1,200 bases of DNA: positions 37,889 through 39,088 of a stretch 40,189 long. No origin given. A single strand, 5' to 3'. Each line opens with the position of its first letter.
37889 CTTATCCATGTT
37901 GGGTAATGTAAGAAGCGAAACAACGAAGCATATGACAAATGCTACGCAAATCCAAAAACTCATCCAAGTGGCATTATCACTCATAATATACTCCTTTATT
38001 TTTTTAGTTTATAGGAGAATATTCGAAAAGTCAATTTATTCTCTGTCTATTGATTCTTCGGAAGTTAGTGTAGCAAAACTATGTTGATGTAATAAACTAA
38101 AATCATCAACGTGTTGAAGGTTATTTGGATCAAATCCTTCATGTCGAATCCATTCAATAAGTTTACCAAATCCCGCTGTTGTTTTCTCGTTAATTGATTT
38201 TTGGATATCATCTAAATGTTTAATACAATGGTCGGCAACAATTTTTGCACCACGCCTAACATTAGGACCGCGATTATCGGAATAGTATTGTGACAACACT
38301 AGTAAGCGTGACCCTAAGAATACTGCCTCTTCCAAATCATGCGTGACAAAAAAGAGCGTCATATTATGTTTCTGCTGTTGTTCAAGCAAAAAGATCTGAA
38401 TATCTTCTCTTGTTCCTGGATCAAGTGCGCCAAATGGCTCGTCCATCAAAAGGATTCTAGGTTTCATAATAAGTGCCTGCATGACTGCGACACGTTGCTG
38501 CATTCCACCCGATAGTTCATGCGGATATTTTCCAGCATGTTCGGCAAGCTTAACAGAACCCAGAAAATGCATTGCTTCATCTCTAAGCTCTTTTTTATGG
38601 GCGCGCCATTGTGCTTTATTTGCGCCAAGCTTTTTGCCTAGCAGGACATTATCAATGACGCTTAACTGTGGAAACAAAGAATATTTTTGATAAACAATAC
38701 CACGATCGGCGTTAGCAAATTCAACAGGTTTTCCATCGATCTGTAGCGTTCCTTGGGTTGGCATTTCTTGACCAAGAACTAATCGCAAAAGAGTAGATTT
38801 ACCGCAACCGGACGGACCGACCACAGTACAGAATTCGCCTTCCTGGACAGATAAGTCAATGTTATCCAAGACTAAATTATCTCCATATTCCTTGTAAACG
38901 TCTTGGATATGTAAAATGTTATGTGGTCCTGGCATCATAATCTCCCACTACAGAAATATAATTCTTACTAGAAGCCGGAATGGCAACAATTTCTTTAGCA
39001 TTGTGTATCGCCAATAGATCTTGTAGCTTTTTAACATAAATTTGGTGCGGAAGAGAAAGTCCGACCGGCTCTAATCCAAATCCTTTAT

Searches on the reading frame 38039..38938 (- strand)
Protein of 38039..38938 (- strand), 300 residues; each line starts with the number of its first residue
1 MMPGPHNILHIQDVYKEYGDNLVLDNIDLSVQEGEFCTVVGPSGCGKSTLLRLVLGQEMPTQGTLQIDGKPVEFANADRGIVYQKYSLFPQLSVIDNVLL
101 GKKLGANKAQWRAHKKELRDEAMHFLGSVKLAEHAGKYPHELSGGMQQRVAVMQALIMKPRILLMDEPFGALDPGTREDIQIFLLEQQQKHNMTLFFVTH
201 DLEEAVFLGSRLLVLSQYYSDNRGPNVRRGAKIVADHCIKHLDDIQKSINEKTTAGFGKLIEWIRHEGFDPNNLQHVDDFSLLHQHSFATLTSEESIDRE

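Call 9: search_protein_families(library=phrogs, proteins=[window:38039-38938:-], max_evalue=0.001)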
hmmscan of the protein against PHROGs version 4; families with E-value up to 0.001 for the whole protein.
window:38039-38938:- (300 aa): 4 families
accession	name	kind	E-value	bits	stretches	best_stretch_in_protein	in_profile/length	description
phrog_293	-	moron, auxiliary metabolic gene and host takeover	1.9e-67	229.2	1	6-217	134-344/1058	ABC transporter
phrog_2392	-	moron, auxiliary metabolic gene and host takeover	3e-29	102.9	1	11-204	482-678/726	ABC transporter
phrog_23675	-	unknown function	1.3e-18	68.2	1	120-217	19-113/143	-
phrog_77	-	DNA, RNA and nucleotide metabolism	0.00078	19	0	154-201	879-930/967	SbcC-like subunit of palindrome specific endonuclease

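Call 100: search_protein_families(library=pfam, proteins=[window:38039-38938:-], max_evalue=0.001)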
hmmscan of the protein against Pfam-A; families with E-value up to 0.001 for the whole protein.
window:38039-38938:- (300 aa): 4 families
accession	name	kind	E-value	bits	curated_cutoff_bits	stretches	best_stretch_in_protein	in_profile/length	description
PF00005.33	ABC_tran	-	1.2e-33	117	25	1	24-169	1-136/137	ABC transporter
PF13304.12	AAA_21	-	1.8e-06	28.7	27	0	139-203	235-301/304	AAA domain, putative AbiEii toxin, Type IV TA system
PF13191.12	AAA_16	-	2.7e-05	25.2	32.6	1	32-193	20-164/167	AAA ATPase domain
PF13401.12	AAA_22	-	0.00083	20.1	27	0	34-58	5-29/130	AAA domain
